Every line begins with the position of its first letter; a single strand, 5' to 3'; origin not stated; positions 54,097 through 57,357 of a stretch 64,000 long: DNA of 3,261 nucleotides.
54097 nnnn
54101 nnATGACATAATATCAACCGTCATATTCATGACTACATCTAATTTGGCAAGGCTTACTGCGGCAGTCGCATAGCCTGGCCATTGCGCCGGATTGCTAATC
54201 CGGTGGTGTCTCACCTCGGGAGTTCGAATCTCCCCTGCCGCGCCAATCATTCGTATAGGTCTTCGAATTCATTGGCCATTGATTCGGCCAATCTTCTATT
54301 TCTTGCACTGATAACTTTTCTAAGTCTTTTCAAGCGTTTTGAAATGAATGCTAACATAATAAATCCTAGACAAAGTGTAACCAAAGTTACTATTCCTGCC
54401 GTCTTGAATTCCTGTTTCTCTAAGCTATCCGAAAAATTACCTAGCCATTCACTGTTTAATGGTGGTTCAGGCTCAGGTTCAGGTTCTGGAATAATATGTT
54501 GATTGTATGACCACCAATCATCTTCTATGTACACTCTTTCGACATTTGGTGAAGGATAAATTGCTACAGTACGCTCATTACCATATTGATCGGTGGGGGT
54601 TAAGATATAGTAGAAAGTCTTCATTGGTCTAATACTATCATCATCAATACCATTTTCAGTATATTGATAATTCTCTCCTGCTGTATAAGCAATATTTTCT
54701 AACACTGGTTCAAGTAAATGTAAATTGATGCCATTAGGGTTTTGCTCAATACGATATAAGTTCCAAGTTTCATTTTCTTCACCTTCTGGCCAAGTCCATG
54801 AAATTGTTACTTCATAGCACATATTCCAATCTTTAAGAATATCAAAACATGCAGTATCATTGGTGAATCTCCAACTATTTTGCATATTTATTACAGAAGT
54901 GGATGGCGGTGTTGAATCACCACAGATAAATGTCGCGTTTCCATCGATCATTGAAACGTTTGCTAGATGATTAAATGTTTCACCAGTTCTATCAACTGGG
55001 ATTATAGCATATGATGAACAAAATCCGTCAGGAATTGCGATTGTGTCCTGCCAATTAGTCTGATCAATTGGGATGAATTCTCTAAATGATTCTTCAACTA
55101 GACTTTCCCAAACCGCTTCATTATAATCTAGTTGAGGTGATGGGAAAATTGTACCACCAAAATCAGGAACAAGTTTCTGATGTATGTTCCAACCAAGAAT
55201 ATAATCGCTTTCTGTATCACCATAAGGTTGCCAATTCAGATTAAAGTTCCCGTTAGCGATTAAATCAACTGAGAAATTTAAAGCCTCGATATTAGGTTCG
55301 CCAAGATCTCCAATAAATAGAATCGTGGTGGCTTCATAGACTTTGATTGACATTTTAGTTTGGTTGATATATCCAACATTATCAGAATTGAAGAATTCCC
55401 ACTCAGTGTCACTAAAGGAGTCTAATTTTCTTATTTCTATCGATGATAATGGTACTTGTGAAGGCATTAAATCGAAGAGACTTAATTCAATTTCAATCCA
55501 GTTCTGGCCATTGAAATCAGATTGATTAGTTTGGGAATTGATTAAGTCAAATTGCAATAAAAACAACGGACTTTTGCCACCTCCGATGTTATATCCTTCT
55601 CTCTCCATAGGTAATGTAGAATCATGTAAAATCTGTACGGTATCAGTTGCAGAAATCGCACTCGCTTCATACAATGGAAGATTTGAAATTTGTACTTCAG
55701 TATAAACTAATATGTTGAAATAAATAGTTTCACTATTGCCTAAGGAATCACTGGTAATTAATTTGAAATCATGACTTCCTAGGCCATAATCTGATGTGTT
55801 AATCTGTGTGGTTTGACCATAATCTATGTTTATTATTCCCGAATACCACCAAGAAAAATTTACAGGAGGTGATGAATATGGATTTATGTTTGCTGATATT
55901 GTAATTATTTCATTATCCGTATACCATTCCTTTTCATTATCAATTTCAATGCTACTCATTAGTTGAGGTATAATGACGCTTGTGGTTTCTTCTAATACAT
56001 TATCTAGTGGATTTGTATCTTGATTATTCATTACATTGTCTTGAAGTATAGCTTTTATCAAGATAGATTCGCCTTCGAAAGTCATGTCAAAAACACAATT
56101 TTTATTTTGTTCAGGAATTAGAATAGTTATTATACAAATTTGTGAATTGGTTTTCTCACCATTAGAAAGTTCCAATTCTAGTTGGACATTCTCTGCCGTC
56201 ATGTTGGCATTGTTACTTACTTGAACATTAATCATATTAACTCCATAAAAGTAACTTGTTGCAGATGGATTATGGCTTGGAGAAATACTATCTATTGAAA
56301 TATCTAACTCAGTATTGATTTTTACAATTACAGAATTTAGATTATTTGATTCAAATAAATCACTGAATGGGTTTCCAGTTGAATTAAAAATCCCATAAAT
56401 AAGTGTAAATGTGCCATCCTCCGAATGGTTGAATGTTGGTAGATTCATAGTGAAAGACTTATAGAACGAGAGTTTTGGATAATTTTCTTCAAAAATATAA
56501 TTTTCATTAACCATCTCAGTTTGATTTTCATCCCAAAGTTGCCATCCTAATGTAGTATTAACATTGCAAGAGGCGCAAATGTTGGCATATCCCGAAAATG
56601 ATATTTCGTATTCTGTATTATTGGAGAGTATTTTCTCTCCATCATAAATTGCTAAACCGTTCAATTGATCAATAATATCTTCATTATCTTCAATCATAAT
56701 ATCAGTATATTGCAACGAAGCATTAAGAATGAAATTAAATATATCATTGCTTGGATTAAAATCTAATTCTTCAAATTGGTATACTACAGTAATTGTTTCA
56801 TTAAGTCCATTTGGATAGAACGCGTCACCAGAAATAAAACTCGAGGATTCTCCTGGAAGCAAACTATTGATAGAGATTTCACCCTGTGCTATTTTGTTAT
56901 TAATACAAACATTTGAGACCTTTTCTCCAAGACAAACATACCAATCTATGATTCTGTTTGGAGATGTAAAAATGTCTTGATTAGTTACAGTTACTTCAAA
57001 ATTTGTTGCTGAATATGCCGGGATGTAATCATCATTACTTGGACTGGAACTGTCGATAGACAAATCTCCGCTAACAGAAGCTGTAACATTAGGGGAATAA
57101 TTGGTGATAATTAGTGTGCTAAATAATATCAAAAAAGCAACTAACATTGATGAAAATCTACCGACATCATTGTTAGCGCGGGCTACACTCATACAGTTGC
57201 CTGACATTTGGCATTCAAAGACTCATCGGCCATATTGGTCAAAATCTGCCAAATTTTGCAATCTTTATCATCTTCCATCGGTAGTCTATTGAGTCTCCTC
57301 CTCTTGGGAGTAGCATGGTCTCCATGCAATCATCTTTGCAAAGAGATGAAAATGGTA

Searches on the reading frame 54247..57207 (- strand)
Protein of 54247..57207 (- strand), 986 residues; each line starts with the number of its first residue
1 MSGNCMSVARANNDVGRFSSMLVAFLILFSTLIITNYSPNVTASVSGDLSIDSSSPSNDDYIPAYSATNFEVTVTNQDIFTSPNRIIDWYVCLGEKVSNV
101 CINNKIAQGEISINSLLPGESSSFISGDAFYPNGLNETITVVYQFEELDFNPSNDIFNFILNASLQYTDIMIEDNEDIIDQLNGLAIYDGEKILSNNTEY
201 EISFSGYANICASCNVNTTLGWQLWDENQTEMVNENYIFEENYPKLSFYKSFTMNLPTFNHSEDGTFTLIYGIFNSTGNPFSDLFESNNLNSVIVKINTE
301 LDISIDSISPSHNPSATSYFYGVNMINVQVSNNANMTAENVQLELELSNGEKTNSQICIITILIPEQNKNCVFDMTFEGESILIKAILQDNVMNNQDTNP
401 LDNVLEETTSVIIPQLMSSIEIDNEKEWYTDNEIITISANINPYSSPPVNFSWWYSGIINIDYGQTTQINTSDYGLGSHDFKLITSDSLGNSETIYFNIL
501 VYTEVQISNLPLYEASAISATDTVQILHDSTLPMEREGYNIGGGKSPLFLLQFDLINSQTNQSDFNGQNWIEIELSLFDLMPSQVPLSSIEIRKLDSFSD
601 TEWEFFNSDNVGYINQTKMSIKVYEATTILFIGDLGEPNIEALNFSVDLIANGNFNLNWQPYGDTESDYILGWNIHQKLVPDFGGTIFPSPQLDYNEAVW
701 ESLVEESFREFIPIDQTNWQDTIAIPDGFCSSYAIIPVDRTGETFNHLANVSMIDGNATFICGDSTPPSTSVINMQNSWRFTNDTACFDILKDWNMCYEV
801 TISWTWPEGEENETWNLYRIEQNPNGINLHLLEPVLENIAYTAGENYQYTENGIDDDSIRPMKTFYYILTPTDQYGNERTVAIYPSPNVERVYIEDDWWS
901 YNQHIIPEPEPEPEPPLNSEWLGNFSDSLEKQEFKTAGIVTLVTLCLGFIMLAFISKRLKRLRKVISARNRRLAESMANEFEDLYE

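Call 3: search_protein_families(library=pfam, proteins=[window:54247-57207:-], max_evalue=1)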
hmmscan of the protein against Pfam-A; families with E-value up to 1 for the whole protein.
window:54247-57207:- (986 aa): 1 family
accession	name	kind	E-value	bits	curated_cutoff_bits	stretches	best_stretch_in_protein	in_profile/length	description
PF07258.19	COMM_domain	-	0.19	12.3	22.4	0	326-358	12-46/64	COMM domain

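Call 98: search_protein_families(library=padloc, proteins=[window:54247-57207:-], max_evalue=0.01)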
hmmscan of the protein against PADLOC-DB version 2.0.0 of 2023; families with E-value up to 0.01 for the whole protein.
window:54247-57207:- (986 aa): 0 families
